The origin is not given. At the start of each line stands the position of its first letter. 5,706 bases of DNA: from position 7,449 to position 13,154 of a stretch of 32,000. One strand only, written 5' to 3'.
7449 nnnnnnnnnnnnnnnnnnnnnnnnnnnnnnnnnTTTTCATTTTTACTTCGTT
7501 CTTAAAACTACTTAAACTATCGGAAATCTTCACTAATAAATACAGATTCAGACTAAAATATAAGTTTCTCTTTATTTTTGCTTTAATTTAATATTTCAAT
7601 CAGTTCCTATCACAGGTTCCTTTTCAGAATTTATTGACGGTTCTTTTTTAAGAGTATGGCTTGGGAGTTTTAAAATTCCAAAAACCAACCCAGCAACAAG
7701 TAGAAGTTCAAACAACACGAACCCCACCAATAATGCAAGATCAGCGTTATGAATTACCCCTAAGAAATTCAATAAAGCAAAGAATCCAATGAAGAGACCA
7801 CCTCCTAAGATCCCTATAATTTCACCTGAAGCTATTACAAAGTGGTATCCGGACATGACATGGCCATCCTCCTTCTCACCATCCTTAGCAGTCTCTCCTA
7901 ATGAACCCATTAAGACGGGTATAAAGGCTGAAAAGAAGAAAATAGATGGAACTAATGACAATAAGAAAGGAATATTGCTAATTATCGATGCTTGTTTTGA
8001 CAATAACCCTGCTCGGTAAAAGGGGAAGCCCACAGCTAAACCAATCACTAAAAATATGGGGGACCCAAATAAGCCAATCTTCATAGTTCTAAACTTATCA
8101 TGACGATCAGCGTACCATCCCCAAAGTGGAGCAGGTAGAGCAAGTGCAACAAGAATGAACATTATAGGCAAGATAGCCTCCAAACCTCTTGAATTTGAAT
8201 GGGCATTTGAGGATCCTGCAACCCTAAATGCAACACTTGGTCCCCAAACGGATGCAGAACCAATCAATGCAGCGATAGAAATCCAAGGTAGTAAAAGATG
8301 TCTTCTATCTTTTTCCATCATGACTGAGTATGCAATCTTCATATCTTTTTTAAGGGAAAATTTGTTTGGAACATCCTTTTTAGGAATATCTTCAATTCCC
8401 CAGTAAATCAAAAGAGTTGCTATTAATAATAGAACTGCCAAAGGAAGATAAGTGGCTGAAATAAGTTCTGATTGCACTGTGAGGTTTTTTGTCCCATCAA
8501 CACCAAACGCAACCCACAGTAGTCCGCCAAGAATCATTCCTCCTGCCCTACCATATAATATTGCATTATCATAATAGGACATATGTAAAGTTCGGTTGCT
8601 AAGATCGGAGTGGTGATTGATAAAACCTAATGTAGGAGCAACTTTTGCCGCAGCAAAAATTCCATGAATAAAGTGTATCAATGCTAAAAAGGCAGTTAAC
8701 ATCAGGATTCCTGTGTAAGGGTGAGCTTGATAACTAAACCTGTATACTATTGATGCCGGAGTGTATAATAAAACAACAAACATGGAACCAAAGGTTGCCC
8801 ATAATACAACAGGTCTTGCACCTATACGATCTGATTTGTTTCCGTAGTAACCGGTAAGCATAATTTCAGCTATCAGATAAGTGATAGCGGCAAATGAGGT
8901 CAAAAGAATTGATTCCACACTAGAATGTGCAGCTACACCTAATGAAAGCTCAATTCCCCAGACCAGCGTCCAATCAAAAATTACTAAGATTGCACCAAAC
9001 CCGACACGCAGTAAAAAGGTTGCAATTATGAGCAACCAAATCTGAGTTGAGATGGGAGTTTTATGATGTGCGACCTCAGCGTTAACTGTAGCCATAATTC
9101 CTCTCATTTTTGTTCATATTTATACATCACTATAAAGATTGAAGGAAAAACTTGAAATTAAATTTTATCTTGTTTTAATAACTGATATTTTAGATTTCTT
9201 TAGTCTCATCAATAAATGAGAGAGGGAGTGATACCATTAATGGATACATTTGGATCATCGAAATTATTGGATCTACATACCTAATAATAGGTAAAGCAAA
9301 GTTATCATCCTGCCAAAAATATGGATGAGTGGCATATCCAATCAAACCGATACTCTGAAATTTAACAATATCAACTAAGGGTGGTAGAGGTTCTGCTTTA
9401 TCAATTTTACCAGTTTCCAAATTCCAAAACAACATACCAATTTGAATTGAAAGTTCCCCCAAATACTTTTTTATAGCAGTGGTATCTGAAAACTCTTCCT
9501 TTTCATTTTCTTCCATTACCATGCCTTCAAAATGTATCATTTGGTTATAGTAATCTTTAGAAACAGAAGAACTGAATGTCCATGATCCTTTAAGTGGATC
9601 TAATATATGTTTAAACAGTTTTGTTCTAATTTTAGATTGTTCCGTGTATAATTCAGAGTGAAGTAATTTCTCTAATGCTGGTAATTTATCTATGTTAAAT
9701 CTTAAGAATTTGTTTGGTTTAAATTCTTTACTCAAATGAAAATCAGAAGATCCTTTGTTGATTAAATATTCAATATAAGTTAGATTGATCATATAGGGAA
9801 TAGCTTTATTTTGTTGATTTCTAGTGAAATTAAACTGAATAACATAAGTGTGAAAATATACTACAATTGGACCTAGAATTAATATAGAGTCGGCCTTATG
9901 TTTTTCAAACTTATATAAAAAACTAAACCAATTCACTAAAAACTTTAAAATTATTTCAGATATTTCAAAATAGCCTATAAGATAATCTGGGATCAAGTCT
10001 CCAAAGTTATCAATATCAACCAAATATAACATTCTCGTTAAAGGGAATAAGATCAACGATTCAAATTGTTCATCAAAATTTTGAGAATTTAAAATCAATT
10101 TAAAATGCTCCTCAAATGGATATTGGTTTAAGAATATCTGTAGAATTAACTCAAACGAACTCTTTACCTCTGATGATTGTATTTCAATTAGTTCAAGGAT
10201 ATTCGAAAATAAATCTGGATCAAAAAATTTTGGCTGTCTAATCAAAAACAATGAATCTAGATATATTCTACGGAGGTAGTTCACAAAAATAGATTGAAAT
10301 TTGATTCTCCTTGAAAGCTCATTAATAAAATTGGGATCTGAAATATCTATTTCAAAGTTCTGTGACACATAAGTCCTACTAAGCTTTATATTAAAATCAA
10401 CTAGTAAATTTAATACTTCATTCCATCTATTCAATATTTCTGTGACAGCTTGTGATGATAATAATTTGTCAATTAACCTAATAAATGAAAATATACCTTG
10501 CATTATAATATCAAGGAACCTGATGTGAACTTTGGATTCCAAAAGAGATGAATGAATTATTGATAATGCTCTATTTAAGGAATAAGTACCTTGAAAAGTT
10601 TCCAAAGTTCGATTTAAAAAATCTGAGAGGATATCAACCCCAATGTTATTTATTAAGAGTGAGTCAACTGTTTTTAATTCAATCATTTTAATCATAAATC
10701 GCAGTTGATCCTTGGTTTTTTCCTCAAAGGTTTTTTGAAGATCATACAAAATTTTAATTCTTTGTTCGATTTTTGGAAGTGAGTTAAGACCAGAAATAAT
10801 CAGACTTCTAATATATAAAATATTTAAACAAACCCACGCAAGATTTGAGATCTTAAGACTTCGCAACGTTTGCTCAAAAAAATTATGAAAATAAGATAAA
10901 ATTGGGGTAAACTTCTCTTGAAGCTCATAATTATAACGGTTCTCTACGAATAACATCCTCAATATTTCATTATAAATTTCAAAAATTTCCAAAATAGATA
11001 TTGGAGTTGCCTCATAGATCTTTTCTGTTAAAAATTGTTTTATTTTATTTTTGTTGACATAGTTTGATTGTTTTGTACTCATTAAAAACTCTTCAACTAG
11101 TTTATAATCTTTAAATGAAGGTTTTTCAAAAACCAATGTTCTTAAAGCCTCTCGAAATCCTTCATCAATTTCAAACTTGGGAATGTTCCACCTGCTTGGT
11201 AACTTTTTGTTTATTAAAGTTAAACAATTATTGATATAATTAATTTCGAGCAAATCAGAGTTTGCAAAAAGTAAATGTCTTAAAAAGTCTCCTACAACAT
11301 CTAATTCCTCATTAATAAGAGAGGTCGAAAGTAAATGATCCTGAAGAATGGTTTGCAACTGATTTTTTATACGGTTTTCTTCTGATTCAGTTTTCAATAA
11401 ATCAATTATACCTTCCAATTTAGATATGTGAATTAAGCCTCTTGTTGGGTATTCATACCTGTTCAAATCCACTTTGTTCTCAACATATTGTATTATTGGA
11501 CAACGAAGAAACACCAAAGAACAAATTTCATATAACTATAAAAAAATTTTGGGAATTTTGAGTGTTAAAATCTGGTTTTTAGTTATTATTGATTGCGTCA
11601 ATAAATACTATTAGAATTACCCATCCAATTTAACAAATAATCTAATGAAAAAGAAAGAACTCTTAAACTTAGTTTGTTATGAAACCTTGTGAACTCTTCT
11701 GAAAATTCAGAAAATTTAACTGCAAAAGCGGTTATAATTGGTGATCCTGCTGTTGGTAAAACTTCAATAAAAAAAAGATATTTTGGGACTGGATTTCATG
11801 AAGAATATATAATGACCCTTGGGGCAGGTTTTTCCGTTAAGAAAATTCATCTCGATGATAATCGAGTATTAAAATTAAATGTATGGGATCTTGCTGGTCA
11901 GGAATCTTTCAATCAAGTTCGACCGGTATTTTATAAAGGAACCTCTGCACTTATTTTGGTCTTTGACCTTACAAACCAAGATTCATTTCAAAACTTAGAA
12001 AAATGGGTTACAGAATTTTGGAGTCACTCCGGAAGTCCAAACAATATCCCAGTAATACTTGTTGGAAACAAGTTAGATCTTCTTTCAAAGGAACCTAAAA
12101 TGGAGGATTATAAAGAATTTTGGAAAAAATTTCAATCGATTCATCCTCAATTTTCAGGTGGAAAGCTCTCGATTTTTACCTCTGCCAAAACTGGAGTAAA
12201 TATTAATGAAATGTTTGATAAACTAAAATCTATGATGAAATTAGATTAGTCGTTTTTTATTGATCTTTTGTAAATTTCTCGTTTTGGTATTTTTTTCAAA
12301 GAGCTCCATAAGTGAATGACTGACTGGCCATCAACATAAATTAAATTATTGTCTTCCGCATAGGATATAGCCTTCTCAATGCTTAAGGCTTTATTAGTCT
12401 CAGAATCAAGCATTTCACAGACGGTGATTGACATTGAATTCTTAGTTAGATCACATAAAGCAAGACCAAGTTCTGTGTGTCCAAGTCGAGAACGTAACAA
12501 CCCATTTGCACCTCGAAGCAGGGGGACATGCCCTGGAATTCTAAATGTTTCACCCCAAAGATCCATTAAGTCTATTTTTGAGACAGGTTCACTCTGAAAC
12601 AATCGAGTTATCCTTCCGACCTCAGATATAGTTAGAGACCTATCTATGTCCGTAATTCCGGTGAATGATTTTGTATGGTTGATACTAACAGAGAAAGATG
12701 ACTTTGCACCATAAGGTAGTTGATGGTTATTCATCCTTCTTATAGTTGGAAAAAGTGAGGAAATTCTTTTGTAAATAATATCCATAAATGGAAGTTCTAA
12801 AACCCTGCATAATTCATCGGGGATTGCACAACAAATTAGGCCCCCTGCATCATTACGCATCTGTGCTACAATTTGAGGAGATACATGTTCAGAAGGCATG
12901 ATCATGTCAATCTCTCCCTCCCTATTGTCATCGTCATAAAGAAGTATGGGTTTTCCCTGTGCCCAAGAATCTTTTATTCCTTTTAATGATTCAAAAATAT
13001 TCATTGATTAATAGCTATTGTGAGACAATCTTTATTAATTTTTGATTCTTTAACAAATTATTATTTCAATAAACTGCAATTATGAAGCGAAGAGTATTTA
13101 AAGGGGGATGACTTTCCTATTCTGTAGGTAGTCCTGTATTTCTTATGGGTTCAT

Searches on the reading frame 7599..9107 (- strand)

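Call 73: search_protein_families(library=pfam, proteins=[window:7599-9107:-], max_evalue=0.00001)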
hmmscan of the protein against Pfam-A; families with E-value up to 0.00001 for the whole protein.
window:7599-9107:- (503 aa): 1 family
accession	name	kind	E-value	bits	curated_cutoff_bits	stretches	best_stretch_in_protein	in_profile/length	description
PF07690.21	MFS_1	-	1.2e-15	57.8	33.4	1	36-360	2-289/347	Major Facilitator Superfamily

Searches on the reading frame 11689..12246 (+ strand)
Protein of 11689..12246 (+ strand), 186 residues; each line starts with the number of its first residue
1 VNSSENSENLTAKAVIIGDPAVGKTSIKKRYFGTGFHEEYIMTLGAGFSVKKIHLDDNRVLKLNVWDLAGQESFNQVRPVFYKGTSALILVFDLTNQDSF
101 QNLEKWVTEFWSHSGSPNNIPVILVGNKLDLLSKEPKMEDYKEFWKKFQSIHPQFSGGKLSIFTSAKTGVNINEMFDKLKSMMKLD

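Call 73: search_protein_families(library=pfam, proteins=[window:11689-12246:+], max_evalue=0.00001)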
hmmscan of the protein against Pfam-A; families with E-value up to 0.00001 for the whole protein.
window:11689-12246:+ (186 aa): 4 families
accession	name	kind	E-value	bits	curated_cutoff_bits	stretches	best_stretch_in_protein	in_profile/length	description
PF00071.28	Ras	-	1.7e-39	135.4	21.6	1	13-181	1-158/162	Ras family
PF08477.19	Roc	-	9.6e-30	103.7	27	1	13-130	1-119/119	Ras of Complex, Roc, domain of DAPkinase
PF00025.27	Arf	-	7.8e-13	48.7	22.3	1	8-181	11-172/174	ADP-ribosylation factor family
PF04670.18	Gtr1_RagA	-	3.4e-12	46.7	22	1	15-156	3-148/232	Gtr1/RagA G protein conserved region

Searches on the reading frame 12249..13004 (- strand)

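Call 73: search_protein_families(library=pfam, proteins=[window:12249-13004:-], max_evalue=0.00001)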
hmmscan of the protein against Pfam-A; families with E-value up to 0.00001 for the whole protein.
window:12249-13004:- (252 aa): 1 family
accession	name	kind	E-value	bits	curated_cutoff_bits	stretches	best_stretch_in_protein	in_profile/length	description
PF00926.24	DHBP_synthase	-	6.7e-43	146.9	26.4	1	13-231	6-190/191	3,4-dihydroxy-2-butanone 4-phosphate synthase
